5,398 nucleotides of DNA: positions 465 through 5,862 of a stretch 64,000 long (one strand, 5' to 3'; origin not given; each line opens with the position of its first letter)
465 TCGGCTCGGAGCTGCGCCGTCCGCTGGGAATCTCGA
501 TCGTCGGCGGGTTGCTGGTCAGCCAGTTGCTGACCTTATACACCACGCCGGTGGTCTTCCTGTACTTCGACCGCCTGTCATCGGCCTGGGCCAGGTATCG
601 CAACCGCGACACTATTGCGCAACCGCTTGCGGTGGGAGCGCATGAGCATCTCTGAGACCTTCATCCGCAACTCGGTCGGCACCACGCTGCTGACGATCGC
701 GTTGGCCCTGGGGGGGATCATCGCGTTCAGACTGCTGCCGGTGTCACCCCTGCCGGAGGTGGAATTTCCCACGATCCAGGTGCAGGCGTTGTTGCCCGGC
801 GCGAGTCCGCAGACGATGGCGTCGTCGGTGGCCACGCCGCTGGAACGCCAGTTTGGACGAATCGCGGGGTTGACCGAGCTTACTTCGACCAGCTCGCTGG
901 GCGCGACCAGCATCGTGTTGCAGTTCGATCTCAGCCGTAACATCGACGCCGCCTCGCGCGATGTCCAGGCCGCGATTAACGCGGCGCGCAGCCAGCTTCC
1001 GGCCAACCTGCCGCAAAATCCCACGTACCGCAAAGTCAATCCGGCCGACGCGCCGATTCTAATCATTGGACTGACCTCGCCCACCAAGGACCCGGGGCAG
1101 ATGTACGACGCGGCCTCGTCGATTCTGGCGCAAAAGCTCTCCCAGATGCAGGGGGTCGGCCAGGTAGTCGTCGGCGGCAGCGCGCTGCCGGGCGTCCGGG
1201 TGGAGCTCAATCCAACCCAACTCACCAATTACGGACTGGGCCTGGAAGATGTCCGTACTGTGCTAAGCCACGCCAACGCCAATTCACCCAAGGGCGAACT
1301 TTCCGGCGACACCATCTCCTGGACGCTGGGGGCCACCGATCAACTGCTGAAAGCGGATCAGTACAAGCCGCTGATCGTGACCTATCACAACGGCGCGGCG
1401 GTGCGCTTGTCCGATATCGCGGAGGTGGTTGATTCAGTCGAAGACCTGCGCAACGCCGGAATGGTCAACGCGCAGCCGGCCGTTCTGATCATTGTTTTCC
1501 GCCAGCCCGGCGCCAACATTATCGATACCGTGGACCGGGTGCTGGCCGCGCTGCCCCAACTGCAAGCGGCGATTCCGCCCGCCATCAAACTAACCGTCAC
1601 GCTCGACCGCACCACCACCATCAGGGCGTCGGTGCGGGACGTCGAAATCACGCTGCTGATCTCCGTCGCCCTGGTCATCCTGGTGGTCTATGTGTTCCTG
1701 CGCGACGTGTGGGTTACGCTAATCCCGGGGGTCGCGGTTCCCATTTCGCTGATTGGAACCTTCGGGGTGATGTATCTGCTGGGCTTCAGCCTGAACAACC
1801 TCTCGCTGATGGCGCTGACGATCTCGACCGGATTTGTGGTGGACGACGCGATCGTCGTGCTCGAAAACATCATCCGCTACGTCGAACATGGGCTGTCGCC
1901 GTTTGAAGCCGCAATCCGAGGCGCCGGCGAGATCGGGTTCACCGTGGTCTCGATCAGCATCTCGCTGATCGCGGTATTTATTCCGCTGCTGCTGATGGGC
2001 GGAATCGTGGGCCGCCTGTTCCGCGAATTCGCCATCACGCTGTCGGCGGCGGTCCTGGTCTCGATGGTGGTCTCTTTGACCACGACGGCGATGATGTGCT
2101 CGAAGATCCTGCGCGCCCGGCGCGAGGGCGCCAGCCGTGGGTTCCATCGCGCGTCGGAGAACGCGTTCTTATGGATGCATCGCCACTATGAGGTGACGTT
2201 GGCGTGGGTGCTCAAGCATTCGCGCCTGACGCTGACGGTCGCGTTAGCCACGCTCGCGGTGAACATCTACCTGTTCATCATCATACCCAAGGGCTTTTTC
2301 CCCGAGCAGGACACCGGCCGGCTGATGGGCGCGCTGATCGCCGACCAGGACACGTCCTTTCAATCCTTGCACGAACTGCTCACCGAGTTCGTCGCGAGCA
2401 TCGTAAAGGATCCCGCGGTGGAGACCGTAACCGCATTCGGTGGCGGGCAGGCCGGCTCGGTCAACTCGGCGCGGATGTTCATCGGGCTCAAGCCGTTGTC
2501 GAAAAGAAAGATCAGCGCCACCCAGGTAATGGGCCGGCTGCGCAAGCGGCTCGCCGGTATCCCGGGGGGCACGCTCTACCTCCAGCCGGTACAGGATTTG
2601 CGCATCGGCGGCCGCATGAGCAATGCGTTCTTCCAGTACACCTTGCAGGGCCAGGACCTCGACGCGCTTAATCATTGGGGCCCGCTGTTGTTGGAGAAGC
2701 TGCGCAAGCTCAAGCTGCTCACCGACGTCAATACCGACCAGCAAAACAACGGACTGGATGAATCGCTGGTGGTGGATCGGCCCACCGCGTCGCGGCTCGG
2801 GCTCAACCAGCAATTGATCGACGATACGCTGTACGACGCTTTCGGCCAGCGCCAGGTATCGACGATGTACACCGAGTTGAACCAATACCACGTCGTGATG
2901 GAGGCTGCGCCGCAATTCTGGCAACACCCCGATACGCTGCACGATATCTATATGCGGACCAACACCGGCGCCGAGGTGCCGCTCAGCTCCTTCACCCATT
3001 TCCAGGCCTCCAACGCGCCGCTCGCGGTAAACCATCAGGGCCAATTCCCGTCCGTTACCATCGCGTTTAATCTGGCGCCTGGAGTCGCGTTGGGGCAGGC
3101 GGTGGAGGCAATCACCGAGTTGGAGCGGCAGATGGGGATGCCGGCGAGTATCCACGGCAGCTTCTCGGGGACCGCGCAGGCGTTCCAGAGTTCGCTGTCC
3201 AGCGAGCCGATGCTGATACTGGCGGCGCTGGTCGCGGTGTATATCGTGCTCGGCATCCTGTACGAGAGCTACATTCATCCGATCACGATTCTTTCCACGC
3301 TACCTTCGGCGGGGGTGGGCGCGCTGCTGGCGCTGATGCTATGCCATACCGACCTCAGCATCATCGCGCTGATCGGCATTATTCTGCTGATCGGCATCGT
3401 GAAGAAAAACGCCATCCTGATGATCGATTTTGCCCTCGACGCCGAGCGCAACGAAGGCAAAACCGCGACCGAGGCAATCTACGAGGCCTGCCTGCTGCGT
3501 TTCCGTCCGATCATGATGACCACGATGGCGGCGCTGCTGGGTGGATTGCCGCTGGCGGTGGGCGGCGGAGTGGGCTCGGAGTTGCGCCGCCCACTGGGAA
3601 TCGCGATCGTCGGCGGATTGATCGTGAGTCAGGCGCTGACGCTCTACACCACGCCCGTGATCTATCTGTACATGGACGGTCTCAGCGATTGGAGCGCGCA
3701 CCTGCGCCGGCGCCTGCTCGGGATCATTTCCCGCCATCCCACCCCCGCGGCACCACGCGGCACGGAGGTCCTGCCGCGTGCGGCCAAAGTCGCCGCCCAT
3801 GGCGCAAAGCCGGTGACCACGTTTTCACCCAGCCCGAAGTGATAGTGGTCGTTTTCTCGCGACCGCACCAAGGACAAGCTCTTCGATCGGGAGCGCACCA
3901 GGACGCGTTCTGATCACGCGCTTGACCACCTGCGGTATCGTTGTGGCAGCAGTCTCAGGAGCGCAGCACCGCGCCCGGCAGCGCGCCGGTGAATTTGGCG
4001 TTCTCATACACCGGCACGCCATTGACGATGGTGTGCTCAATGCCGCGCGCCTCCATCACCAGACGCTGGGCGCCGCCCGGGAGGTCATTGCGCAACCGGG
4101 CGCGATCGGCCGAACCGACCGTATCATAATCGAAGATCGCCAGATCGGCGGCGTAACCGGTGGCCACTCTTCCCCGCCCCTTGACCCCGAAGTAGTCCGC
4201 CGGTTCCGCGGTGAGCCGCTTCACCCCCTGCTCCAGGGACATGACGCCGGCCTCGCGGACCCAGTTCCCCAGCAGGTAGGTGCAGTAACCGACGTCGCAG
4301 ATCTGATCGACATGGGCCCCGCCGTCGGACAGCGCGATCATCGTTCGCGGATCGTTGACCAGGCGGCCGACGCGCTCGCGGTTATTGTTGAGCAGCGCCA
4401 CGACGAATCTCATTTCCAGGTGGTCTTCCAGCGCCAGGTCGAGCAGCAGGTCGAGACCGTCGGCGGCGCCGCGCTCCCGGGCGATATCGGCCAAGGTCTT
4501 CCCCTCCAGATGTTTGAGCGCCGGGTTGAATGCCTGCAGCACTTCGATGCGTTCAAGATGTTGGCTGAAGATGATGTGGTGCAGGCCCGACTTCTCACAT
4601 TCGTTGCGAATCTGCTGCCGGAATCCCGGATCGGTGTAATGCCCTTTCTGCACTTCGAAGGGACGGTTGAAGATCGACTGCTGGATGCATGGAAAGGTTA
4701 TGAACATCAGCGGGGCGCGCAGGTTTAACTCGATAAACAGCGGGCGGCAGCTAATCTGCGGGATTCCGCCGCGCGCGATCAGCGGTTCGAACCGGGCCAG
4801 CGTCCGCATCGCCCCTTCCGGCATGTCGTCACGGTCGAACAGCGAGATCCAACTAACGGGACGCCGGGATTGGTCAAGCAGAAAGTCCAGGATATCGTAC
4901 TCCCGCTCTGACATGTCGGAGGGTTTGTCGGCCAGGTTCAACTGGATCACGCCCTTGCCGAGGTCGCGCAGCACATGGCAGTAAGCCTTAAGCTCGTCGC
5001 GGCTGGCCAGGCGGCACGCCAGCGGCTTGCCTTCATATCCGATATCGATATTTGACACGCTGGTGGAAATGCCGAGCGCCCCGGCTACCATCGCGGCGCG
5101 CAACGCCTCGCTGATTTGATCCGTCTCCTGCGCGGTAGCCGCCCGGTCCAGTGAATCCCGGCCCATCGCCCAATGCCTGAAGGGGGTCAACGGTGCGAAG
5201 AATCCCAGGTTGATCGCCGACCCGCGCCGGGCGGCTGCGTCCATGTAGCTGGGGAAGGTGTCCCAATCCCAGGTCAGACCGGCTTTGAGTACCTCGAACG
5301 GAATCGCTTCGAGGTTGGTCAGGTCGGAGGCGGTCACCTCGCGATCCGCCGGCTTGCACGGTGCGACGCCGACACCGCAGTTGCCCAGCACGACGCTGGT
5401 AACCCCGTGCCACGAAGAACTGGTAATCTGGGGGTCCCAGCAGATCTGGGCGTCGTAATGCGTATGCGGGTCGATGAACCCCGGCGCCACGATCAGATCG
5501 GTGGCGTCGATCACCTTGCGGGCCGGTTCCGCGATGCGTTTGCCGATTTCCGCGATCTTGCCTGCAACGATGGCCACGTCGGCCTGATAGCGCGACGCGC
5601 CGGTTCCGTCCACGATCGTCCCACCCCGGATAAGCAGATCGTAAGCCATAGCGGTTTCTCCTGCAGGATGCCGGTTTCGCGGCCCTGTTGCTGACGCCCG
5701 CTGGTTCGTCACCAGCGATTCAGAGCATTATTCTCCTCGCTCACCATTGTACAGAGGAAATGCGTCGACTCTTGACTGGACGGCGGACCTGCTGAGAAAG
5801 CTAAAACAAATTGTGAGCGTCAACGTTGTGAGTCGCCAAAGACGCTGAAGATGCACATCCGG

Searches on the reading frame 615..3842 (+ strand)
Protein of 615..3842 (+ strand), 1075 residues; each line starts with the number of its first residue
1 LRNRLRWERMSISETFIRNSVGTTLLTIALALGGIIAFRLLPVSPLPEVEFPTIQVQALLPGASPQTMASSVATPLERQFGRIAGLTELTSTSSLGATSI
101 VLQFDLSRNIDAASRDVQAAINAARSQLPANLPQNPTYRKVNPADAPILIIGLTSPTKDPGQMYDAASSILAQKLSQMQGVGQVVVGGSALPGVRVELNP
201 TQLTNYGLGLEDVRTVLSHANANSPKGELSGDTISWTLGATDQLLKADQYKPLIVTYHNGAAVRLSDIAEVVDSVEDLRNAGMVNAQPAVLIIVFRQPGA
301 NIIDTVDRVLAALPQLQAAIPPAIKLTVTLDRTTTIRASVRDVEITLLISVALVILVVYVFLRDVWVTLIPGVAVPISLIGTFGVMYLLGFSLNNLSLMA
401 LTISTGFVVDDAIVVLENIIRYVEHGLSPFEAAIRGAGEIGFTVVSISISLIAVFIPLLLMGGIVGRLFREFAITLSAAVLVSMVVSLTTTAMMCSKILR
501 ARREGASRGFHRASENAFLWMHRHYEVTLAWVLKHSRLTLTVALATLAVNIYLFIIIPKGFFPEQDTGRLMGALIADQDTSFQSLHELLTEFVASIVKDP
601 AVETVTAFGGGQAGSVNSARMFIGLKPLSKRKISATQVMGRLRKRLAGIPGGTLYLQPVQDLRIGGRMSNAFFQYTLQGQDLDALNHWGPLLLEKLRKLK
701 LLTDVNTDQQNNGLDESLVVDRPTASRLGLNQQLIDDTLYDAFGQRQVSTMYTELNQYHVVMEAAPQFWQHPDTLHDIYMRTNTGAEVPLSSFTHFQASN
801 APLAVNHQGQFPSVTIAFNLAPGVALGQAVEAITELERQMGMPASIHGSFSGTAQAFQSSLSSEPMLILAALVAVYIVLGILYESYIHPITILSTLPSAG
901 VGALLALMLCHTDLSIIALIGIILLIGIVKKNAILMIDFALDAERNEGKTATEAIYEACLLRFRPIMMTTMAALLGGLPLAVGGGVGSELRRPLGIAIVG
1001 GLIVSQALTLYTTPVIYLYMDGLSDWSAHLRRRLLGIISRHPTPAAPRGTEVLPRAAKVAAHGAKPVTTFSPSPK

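Call 51: search_protein_families(library=pfam, proteins=[window:615-3842:+], max_evalue=0.0001)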
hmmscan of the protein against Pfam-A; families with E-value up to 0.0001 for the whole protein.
window:615-3842:+ (1075 aa): 2 families
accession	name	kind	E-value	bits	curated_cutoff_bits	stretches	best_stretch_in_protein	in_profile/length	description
PF00873.25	ACR_tran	-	0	1083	28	1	12-1020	1-1020/1021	AcrB/AcrD/AcrF family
PF02355.23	SecD_SecF_C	-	5.7e-05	23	20.5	0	346-490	34-178/189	Protein export membrane protein SecD/SecF, C-terminal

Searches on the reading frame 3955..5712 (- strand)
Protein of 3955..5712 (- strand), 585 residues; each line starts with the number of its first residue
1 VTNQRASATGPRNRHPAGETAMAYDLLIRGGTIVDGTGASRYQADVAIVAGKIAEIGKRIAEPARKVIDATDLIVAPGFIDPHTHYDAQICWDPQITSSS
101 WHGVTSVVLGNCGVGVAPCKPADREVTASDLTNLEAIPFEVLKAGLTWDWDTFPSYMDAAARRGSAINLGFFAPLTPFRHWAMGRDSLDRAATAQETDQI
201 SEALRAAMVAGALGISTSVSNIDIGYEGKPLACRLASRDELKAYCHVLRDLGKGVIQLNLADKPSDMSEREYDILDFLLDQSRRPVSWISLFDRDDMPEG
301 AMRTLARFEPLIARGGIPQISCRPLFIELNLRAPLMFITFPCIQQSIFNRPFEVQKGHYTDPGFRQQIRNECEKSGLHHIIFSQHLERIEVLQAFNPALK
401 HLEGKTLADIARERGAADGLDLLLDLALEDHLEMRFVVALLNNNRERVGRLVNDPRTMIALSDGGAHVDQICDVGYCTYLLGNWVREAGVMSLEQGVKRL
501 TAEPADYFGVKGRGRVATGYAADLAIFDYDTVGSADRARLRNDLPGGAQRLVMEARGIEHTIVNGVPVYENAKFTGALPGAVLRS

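Call 51: search_protein_families(library=pfam, proteins=[window:3955-5712:-], max_evalue=0.0001)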
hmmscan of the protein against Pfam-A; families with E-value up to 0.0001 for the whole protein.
window:3955-5712:- (585 aa): 2 families
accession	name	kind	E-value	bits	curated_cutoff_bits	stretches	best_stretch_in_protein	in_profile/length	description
PF07969.17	Amidohydro_3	-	7.9e-32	111.8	29.7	2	66-294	1-207/472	Amidohydrolase family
PF01979.26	Amidohydro_1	-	9.8e-12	45.2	25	1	376-565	169-342/345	Amidohydrolase family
